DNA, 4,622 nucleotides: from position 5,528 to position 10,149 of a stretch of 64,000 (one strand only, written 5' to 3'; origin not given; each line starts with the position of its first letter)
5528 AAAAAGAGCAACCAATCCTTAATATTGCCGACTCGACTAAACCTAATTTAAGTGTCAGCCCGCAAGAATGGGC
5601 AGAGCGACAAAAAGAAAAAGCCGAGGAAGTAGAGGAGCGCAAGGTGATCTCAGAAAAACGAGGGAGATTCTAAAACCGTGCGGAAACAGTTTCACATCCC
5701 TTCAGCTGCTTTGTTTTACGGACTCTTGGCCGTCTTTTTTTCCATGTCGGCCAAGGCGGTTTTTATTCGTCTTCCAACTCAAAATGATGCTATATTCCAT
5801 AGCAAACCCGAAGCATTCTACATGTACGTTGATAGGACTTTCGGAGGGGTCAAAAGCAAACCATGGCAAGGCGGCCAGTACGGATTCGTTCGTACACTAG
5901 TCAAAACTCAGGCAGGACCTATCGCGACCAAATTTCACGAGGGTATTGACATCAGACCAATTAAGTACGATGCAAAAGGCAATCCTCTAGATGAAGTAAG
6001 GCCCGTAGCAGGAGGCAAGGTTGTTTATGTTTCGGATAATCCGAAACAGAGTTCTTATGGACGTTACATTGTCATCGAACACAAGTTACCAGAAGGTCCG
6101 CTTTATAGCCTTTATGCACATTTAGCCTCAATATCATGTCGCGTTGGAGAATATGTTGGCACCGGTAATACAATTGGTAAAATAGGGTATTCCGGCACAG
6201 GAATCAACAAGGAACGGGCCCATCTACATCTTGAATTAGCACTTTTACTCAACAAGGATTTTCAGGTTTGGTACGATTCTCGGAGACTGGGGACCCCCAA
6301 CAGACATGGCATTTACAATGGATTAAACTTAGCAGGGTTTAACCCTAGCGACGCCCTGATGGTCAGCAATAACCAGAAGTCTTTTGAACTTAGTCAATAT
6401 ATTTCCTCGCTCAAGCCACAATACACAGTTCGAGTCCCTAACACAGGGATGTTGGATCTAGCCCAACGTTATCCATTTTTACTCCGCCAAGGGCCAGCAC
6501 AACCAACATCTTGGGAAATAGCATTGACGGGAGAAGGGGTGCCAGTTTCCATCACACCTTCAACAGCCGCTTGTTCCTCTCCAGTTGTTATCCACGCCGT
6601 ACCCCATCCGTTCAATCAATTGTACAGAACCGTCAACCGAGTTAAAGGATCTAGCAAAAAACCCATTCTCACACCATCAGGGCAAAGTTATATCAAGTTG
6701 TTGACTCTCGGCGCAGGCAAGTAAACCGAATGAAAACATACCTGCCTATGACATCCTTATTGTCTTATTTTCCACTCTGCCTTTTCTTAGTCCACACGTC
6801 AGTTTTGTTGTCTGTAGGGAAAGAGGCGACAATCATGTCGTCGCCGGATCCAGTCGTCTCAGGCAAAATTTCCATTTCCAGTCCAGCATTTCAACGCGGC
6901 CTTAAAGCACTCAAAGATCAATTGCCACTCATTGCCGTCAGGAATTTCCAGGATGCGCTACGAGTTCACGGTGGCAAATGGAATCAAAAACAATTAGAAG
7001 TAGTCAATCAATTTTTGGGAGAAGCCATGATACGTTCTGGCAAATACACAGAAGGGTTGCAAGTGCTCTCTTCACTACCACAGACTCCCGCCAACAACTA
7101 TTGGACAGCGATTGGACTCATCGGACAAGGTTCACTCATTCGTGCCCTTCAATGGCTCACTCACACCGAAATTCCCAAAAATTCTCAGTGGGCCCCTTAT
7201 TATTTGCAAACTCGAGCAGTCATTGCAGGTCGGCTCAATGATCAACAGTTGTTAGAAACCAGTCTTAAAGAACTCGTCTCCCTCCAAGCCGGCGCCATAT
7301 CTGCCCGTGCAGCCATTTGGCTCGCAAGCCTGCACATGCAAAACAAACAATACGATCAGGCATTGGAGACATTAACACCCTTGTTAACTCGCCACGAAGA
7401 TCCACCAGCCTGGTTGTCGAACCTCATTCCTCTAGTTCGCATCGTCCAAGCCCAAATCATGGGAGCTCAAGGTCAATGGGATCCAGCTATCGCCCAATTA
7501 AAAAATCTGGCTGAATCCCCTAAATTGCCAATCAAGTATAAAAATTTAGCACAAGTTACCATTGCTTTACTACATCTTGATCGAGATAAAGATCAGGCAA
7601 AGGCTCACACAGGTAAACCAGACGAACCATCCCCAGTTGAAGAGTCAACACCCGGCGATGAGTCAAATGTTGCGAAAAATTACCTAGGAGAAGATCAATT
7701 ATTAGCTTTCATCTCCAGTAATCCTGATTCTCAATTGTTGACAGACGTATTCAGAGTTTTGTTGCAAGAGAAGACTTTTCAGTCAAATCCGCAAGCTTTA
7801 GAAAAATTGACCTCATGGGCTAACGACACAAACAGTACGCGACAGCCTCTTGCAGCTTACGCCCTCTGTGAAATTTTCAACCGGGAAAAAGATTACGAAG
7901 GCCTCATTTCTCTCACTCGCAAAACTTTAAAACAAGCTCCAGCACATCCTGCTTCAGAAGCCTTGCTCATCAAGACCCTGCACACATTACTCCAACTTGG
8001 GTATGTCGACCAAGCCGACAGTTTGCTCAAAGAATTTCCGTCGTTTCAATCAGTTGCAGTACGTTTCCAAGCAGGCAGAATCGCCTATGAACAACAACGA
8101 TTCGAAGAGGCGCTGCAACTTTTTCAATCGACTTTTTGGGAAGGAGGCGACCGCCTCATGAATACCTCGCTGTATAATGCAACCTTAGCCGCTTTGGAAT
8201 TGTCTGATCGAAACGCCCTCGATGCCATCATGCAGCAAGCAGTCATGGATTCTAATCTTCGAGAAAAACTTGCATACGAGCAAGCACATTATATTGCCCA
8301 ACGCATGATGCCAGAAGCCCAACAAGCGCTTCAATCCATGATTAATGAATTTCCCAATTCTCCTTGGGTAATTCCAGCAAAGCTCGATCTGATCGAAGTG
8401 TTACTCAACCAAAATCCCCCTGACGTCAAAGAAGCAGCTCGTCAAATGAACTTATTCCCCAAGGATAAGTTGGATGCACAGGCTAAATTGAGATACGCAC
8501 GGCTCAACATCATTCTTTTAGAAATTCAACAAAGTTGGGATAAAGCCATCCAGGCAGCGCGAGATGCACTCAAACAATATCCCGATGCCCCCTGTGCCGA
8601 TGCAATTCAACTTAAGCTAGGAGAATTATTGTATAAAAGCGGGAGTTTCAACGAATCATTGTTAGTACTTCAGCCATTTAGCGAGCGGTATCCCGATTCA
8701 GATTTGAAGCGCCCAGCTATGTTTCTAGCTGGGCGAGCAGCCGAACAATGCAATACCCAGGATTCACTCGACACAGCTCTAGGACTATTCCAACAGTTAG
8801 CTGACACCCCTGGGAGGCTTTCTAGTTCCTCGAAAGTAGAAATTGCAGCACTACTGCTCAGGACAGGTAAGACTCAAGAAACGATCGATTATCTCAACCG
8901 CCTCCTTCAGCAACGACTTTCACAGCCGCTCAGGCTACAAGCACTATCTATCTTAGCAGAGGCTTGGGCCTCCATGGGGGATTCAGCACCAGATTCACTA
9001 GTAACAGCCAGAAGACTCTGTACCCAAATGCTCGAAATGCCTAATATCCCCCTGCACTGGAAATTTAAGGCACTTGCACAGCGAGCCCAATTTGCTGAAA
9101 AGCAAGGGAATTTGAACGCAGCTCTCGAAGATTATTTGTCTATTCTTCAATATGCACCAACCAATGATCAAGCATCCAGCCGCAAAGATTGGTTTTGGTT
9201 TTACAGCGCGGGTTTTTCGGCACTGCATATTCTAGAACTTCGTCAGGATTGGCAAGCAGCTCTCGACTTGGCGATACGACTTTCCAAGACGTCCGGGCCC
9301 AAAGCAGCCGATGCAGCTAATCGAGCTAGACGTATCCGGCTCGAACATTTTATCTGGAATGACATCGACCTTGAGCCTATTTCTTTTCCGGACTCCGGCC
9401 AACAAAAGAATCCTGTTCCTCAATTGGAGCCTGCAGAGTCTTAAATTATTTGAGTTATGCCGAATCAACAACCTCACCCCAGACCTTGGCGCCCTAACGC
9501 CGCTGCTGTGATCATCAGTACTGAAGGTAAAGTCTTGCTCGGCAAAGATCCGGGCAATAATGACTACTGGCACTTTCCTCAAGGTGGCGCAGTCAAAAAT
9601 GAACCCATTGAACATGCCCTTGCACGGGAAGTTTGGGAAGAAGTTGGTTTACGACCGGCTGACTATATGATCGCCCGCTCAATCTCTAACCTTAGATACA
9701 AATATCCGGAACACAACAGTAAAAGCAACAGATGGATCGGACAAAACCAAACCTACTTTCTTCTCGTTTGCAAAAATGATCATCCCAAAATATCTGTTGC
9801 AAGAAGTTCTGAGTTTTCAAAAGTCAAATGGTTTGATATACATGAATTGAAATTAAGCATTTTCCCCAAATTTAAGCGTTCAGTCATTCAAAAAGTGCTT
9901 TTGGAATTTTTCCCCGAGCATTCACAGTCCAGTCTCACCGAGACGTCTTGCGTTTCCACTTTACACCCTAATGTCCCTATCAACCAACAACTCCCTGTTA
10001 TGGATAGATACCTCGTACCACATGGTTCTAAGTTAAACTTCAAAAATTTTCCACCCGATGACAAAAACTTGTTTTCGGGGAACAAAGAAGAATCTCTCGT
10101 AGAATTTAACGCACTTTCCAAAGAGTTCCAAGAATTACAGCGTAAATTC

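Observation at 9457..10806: RppH-like Nudix hydrolase fused to PPK2: a possible writer/eraser of nucleoside polyphosphates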

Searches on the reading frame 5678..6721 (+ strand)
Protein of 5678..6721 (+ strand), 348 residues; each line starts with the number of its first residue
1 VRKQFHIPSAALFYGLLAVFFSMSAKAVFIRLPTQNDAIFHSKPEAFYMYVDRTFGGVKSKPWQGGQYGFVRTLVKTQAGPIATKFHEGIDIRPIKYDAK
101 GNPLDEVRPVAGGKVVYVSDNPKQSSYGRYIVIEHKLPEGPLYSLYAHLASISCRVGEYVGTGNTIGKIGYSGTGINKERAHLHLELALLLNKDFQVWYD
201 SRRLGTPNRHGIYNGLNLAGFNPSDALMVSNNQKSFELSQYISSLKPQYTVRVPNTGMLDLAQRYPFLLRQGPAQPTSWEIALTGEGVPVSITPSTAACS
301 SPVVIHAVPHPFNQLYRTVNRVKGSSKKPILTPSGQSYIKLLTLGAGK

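Call 33: search_protein_families(library=pfam, proteins=[window:5678-6721:+], max_evalue=0.001)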
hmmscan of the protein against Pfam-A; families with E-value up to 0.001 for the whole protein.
window:5678-6721:+ (348 aa): 1 family
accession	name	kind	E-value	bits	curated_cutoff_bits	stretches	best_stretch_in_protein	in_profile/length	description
PF01551.29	Peptidase_M23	-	6.9e-15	55.5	28.7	1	86-187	2-87/96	Peptidase family M23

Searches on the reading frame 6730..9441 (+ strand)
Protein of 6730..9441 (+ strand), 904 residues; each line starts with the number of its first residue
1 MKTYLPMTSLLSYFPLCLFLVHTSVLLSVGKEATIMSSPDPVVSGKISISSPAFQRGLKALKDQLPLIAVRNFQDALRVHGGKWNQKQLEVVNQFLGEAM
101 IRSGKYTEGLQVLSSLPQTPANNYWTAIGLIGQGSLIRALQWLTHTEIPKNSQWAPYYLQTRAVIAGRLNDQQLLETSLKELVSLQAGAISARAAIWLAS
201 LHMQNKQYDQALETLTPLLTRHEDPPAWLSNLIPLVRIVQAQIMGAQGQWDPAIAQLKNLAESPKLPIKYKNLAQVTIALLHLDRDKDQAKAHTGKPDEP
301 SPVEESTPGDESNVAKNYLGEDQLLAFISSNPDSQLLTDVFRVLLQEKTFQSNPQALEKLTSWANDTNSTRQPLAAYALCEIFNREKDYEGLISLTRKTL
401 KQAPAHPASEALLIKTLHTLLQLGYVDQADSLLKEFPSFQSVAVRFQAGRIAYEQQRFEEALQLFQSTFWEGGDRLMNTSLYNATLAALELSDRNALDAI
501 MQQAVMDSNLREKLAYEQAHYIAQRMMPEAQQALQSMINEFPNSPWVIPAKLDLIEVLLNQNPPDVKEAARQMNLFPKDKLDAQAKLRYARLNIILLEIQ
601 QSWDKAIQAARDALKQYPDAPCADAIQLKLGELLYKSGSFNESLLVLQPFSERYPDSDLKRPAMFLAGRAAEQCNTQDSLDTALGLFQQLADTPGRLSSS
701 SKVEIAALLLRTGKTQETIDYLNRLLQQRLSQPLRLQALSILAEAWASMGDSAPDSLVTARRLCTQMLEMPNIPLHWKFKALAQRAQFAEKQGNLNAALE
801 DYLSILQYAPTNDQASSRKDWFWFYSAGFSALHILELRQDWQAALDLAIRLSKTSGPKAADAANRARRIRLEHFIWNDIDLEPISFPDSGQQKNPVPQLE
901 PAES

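Call 31: search_protein_families(library=pfam, proteins=[window:6730-9441:+], max_evalue=0.001)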
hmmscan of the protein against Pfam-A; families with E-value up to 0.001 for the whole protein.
window:6730-9441:+ (904 aa): 9 families
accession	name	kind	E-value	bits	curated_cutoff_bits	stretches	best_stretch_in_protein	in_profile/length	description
PF14559.12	TPR_19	-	3.4e-17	63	25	1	191-228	24-61/68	Tetratricopeptide repeat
PF13428.12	TPR_14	-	5.2e-17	61.1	23.5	0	193-230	2-39/44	Tetratricopeptide repeat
PF12895.13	ANAPC3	-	6.4e-12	46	27.2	0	389-467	5-81/82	Anaphase-promoting complex, cyclosome, subunit 3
PF13174.12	TPR_6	-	8.8e-12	45.3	26.3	0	521-544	10-33/33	Tetratricopeptide repeat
PF07719.23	TPR_2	-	1.1e-09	38.1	27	0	780-812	2-34/34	Tetratricopeptide repeat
PF13525.12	YfiO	-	2.1e-07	31.3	25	0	601-671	19-89/203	Outer membrane lipoprotein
PF00515.34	TPR_1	-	1.3e-06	28.4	27.8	0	780-812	2-34/34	Tetratricopeptide repeat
PF13432.12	TPR_16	-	9.3e-06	26.4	32.7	0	441-466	30-55/65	Tetratricopeptide repeat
PF13424.12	TPR_12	-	6.7e-05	23.4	30.1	0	192-224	3-35/77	Tetratricopeptide repeat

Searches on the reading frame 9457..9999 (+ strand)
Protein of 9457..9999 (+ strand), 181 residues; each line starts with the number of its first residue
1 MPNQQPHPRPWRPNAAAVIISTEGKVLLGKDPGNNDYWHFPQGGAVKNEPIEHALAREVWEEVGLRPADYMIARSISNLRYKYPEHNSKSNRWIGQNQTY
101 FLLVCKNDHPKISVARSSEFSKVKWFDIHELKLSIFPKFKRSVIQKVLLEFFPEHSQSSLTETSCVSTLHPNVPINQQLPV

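Call 14: search_solved_structures(query=window:9457-9999:+, max_evalue=0.001, show_alignments=3)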
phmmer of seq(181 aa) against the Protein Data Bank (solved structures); distinct sequences matched with E-value up to 0.001: 22.
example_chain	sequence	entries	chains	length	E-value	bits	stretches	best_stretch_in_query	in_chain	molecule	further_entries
2kdv_A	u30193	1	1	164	2.7e-16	63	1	11-152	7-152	RNA pyrophosphohydrolase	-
4s2w_A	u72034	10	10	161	3e-16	62.8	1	11-152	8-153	RNA pyrophosphohydrolase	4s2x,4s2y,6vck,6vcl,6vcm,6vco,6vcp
6d1v_B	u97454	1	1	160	3e-16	62.8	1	11-152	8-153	RNA pyrophosphohydrolase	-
6d1q_B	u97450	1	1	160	3e-16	62.8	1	11-152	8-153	RNA pyrophosphohydrolase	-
4s2v_A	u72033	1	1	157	3.2e-16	62.7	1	11-151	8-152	RNA pyrophosphohydrolase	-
6d13_B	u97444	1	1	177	3.2e-16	62.7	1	11-152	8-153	RNA pyrophosphohydrolase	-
5ygu_B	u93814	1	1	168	4.3e-16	62.3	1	11-152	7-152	RNA pyrophosphohydrolase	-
6vcn_A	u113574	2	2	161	1.1e-15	60.9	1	11-151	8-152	RNA pyrophosphohydrolase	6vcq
2kdw_A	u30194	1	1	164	1.9e-15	60.2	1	11-152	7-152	RNA pyrophosphohydrolase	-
1f3y_A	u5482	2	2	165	3.6e-08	36.5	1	7-153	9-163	DIADENOSINE 5',5'''-P1,P4-TETRAPHOSPHATE HYDROLASE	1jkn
3i7u_A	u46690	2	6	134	9.6e-08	35.1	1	16-148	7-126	AP4A hydrolase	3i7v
3smd_A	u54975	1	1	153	1.4e-07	34.5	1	4-67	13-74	MutT/NUDIX family protein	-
3ees_A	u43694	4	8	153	1.7e-06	31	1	11-66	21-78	Probable pyrophosphohydrolase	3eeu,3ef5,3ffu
1vc8_A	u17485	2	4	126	1.2e-05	28.3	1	15-85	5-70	Ndx1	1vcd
1vc9_A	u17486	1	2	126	3.1e-05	26.9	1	15-85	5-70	Ndx1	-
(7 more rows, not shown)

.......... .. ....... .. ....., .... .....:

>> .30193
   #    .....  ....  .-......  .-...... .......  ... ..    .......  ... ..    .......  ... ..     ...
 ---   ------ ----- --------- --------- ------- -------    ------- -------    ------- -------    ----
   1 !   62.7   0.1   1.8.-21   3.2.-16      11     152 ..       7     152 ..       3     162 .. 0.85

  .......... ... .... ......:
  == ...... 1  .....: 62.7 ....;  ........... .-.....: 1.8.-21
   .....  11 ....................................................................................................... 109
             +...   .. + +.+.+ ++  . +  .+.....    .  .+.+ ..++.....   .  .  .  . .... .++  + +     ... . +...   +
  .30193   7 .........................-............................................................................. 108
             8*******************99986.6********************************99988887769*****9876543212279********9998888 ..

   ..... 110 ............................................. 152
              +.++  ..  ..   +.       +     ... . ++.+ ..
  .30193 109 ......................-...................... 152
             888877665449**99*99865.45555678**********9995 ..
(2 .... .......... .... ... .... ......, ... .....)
